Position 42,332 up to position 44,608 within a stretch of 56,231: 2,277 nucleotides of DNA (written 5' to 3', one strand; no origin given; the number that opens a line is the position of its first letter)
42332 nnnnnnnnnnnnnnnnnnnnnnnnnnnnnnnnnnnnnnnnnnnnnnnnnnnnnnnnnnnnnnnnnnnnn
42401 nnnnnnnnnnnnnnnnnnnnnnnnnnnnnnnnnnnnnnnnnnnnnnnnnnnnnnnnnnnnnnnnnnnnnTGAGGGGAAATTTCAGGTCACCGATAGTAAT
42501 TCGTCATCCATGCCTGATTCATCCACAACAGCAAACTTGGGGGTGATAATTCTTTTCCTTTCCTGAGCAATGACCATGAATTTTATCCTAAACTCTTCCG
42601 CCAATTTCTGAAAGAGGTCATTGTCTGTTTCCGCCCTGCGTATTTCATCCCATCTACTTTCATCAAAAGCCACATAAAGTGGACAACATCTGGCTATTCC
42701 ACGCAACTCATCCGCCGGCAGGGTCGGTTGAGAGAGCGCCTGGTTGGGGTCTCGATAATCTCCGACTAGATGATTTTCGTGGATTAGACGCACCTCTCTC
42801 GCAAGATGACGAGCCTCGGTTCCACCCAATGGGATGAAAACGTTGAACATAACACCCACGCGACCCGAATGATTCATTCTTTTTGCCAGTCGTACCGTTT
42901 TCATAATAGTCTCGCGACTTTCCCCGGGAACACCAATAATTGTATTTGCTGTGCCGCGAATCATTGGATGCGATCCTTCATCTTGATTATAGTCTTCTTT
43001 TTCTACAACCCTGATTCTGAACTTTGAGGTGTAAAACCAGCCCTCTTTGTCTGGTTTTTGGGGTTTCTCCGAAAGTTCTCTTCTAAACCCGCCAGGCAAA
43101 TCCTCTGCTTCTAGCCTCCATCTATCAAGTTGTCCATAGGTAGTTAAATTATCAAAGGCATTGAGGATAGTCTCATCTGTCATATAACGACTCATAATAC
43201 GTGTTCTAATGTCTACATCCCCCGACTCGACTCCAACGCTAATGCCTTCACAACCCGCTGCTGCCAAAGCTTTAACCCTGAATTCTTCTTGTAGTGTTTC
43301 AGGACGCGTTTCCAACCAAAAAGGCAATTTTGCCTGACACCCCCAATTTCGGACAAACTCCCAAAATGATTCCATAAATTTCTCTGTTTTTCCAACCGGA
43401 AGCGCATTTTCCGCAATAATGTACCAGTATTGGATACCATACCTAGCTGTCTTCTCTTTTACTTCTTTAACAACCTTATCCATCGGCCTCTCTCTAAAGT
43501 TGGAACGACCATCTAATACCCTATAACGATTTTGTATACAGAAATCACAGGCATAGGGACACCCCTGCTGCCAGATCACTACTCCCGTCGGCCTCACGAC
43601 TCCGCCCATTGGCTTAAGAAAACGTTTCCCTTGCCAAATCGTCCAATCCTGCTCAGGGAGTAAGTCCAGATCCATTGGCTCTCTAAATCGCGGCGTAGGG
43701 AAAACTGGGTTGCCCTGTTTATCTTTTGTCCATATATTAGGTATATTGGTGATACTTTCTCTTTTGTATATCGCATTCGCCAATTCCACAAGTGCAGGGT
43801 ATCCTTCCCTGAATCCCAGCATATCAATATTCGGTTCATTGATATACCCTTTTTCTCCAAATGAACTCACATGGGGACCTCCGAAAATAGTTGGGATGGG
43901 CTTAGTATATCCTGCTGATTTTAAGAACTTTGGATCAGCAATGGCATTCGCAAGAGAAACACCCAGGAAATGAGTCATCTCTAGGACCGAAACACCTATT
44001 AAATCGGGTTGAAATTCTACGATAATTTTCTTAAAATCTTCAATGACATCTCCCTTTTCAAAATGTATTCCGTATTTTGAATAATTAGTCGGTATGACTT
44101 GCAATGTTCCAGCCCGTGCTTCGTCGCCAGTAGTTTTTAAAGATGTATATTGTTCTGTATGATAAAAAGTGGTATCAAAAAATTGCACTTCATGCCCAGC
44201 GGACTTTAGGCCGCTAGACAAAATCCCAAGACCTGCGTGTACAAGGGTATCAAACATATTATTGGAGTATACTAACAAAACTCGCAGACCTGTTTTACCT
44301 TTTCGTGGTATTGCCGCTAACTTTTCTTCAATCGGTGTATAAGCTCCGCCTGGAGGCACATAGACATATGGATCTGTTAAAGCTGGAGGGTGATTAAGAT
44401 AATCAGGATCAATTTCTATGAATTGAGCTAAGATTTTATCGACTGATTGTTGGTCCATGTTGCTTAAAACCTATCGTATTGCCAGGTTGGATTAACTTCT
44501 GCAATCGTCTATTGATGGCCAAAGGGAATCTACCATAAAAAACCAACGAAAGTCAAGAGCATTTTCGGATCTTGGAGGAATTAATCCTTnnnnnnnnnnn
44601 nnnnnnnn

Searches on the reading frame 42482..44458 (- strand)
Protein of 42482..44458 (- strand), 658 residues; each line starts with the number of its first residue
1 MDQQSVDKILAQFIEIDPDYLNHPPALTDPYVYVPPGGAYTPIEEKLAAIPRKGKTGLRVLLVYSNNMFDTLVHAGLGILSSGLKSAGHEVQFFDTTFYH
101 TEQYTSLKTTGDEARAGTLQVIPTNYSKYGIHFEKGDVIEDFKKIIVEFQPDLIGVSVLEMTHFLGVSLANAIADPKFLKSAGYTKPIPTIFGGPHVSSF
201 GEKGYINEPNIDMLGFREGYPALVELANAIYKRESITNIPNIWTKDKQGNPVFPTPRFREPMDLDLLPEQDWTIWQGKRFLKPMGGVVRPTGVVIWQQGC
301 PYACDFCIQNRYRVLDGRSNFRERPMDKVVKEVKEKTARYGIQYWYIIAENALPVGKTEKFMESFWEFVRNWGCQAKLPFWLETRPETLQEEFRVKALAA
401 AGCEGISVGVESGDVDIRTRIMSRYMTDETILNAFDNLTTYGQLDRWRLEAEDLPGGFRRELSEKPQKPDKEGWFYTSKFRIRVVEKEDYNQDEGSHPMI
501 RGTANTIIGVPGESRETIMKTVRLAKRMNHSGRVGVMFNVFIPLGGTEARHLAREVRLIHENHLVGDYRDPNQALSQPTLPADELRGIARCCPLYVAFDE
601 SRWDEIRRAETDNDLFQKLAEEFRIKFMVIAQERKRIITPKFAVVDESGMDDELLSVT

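Call 4: search_protein_families(library=pfam, proteins=[window:42482-44458:-])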
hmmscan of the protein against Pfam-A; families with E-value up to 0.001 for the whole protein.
window:42482-44458:- (658 aa): 2 families
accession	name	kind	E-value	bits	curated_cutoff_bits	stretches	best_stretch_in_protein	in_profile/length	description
PF04055.27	Radical_SAM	-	9.2e-14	52.4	29.5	1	295-442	2-140/166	Radical SAM superfamily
PF02310.24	B12-binding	-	2.1e-06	28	32.1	1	140-226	41-120/121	B12 binding domain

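Call 9: search_protein_families(library=ncbifam, proteins=[window:42482-44458:-], max_evalue=0.001)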
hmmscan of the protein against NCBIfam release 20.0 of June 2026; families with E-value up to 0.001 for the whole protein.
window:42482-44458:- (658 aa): 15 families
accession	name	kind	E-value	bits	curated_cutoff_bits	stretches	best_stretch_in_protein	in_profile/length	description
NF033070.1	rSAM_AprD4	equivalog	7.7e-14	51.4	500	1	236-431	145-326/456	AprD4 family radical SAM diol-dehydratase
TIGR02026.1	BchE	equivalog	2e-13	50.1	481.35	1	190-413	95-308/497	magnesium-protoporphyrin IX monomethyl ester anaerobic oxidative cyclase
TIGR03471.1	HpnJ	equivalog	5.9e-13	48.5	577.6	2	188-422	98-317/472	hopanoid biosynthesis associated radical SAM protein HpnJ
TIGR04367.1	HpnR_B12_rSAM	equivalog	8.5e-13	47.7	650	1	140-428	50-311/490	hopanoid C-3 methylase HpnR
TIGR04013.1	B12_SAM_MJ_1487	hypoth_equivalog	9.7e-13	47.7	251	1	187-442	71-304/382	TIGR04013 family B12-binding domain/radical SAM domain-containing protein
TIGR04479.1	bcpD_PhpK_rSAM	subfamily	5.9e-11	41.4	600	1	177-441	132-379/504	PhpK family radical SAM P-methyltransferase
TIGR04295.1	B12_rSAM_oligo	hypoth_equivalog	1e-10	40.9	400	1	189-418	103-309/422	TIGR04295 family B12-binding domain-containing radical SAM protein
TIGR04072.2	rSAM_ladder_B12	equivalog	5.6e-10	38.4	360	1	297-413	186-292/443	lipid biosynthesis B12-binding/radical SAM protein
NF050148.1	rSAM_ApyD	equivalog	6.6e-10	38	750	1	143-425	67-321/645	RiPP biosynthesis radical SAM protein ApyD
TIGR04428.1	B12_rSAM_trp_MT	equivalog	7.5e-10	37.8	500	1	292-411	217-333/558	tryptophan 2-C-methyltransferase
TIGR04385.1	B12_rSAM_cofa1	equivalog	1.6e-09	37.5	450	1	140-438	51-331/438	B12 lower ligand biosynthesis radical SAM protein BzaD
TIGR03975.1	rSAM_ocin_1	subfamily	1.3e-07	30.6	281.85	1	186-412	156-372/606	RiPP maturation radical SAM C-methyltransferase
NF033712.0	B12_rSAM_KedN5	subfamily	1.5e-06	26.7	700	1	142-307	54-211/624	KedN5 family methylcobalamin-dependent radical SAM C-methyltransferase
TIGR00089.1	TIGR00089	subfamily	3.3e-05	22.9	251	0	296-372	145-215/429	MiaB/RimO family radical SAM methylthiotransferase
NF045585.1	rSAM_slr0320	equivalog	6.6e-05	21.6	775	1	297-439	241-375/511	photosystem II high light acclimation radical SAM protein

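Call 24: search_solved_structures(query=window:42482-44458:-, max_evalue=0.01)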
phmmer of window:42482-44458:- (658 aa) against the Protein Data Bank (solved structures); distinct sequences matched with E-value up to 0.01: 2.
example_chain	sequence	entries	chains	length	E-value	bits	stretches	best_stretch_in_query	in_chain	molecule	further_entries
6fd2_B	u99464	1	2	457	2.8e-10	42.5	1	239-430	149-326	Putative apramycin biosynthetic oxidoreductase 4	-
6wte_A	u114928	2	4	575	2.9e-06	29.3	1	292-421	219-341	B12-binding domain-containing protein | Tryptophan-C2-methyltransferase containing B12-binding domain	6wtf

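Call 31: find_homologous_proteins(query=window:42482-44458:-)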
Query window:42482-44458:- (658 aa): 30 proteins with E <= 0.001 among 8000 candidates.
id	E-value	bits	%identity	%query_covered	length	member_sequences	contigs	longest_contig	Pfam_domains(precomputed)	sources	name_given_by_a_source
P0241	0.0e+0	1543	100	100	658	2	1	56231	PF04055.28,PF02310.25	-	-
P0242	7.1e-98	347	41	58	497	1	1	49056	PF04055.28,PF02310.25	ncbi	-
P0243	1.0e-97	346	42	59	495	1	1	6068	PF04055.28,PF02310.25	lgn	-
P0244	1.8e-97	346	37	87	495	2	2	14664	PF04055.28,PF02310.25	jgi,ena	-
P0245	1.9e-97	346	42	59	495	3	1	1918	PF04055.28,PF02310.25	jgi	jgi:radical SAM superfamily enzyme YgiQ (UPF0313 family)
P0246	5.4e-97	344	34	87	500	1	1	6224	PF04055.28,PF19864.6,PF02310.25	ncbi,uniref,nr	ncbi:MAG: oxidoreductase [Candidatus Scalindua rubra]|uniref:Oxidoreductase n=1 Tax=Candidatus Scali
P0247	6.7e-97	344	37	87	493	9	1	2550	PF04055.28,PF02310.25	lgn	-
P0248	1.2e-96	343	42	61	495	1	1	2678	PF04055.28,PF02310.25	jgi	-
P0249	1.5e-96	343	35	87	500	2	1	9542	PF04055.28,PF02310.25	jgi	jgi:hypothetical protein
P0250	3.2e-95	338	41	61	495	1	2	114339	PF04055.28,PF02310.25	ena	-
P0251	5.8e-95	337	36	87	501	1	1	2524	PF04055.28,PF02310.25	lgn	-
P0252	7.4e-95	337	42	61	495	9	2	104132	PF04055.28,PF02310.25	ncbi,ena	-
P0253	1.1e-93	333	36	87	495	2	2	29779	PF04055.28,PF02310.25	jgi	jgi:radical SAM superfamily enzyme YgiQ (UPF0313 family)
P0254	1.5e-93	333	36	87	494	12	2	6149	PF04055.28,PF02310.25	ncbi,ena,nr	ncbi:MAG: hypothetical protein A3G96_02050 [Gammaproteobacteria bacterium RIFCSPLOWO2_12_FULL_52_10]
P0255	3.5e-93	331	36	87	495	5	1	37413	PF04055.28,PF02310.25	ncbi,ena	-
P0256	2.9e-92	328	35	87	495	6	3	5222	PF04055.28,PF02310.25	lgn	-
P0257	8.6e-92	327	35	87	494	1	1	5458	PF04055.28,PF02310.25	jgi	jgi:radical SAM superfamily enzyme YgiQ (UPF0313 family)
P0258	5.0e-91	324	36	87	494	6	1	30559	PF04055.28,PF02310.25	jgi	jgi:radical SAM superfamily enzyme YgiQ (UPF0313 family)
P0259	8.2e-91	324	40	58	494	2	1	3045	PF04055.28,PF02310.25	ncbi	-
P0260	1.9e-90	322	35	87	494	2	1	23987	PF04055.28,PF02310.25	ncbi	-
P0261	2.0e-90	322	36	86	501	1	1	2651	PF04055.28,PF02310.25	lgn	-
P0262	2.0e-89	319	34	87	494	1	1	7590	PF04055.28,PF02310.25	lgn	-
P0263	4.1e-89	318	36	84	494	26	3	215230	PF04055.28,PF02310.25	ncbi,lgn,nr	ncbi:MAG: hypothetical protein HONDAALG_00556 [Gammaproteobacteria bacterium]|nr:hypothetical protei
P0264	1.1e-87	313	34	87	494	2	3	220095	PF04055.28,PF02310.25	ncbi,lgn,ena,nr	ncbi:MAG TPA: radical SAM protein [Gammaproteobacteria bacterium]|nr:radical SAM protein [Gammaprote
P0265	1.5e-83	300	34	86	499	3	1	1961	PF04055.28,PF02310.25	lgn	-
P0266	7.6e-24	102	31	45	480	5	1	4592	PF04055.28,PF02310.25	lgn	-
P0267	6.7e-9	53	26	45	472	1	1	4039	PF04055.28,PF02310.25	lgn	-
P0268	2.7e-5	41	24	40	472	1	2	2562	PF04055.28,PF19864.6,PF02310.25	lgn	-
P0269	6.6e-5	40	25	43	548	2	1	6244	PF04055.28,PF02310.25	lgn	-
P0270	2.7e-4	38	23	55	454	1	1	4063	PF04055.28,PF02310.25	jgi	-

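Call 32: find_encoding_contigs(protein=P0242, flank=10000, max_places=2)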
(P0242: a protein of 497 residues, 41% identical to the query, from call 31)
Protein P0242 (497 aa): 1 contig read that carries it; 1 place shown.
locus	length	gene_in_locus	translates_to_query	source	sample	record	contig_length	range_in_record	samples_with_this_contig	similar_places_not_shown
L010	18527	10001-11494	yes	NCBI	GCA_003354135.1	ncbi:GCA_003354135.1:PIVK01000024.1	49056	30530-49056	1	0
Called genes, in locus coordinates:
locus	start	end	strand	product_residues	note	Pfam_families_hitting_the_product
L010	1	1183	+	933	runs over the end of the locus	-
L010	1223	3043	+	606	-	PF00263:Secretin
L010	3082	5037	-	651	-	PF16177:ACAS_N, PF00501:AMP-binding, PF13193:AMP-binding_C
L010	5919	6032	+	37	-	-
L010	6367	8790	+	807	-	PF00072:Response_reg, PF00989:PAS, PF13188:PAS_8, PF13426:PAS_9, PF00989:PAS, PF13426:PAS_9, PF00990:GGDEF, PF00563:EAL, +4 more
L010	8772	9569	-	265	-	PF00497:SBP_bac_3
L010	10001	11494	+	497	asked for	PF02310:B12-binding, PF04055:Radical_SAM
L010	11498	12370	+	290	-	PF03446:NAD_binding_2, PF03807:F420_oxidored, PF14833:NAD_binding_11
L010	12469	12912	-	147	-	PF01322:Cytochrom_C_2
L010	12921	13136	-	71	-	-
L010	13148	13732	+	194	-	PF18306:LDcluster4, PF03641:Lysine_decarbox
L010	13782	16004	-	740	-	PF03971:IDH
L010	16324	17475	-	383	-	PF00990:GGDEF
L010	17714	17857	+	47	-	-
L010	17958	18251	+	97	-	PF00830:Ribosomal_L28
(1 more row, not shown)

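Call 33: find_encoding_contigs(protein=P0263, flank=10000, max_places=2)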
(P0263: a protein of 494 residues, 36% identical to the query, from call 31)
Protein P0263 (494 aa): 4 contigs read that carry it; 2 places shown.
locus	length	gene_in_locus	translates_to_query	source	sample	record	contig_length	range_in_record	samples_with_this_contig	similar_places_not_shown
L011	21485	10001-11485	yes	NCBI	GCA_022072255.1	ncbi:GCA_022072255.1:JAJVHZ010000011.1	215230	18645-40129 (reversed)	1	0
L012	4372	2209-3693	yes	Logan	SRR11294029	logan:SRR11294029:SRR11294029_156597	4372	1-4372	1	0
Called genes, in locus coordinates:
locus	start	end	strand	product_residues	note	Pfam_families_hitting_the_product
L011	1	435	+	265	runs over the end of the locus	PF01012:ETF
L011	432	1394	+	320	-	PF01012:ETF, PF00766:ETF_alpha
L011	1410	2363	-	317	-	PF00089:Trypsin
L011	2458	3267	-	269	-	PF01180:DHO_dh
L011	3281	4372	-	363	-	PF00266:Aminotran_5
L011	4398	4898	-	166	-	PF06181:Urate_ox_N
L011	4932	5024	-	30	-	-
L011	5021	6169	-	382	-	PF04055:Radical_SAM, PF13186:SPASM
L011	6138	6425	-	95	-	PF05402:PqqD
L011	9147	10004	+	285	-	PF01261:AP_endonuc_2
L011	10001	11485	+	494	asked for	PF02310:B12-binding, PF04055:Radical_SAM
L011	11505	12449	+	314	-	PF03446:NAD_binding_2, PF03807:F420_oxidored, PF14833:NAD_binding_11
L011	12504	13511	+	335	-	PF01136:Peptidase_U32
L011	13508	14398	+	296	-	PF01136:Peptidase_U32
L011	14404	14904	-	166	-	PF07398:MDMPI_C (weak), PF02036:SCP2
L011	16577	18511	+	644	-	PF02310:B12-binding, PF04055:Radical_SAM, PF13282:DUF4070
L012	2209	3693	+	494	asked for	PF02310:B12-binding, PF04055:Radical_SAM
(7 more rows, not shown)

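Call 59: search_protein_representatives(protein=window:42482-44458:-)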
Query: 658 residues. Proteins with E-value up to 0.001 (for the whole library): 11557; up to 1e-10: 2595; up to 1e-30: 137. The best 150 are listed.
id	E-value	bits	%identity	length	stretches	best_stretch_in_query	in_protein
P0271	5.4e-134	464.6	89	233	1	1-233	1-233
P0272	1.2e-101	357.8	45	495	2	58-440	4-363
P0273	6.4e-74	266.1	37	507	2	50-436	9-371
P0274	1.0e-67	245.6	37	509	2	50-434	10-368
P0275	6.6e-64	233.0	37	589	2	54-438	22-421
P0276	3.3e-63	230.7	37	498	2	57-436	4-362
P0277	1.8e-61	225.0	33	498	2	59-442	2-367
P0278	8.3e-60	219.5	41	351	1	59-430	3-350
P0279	4.6e-59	217.0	34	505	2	58-440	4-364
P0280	2.4e-57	211.3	33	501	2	59-435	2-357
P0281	1.1e-56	209.1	32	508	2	56-442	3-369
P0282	1.4e-56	208.8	33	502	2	59-437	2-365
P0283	8.4e-56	206.2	34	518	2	57-438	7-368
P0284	1.7e-55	205.2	32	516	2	55-437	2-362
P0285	3.6e-55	204.2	32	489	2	58-441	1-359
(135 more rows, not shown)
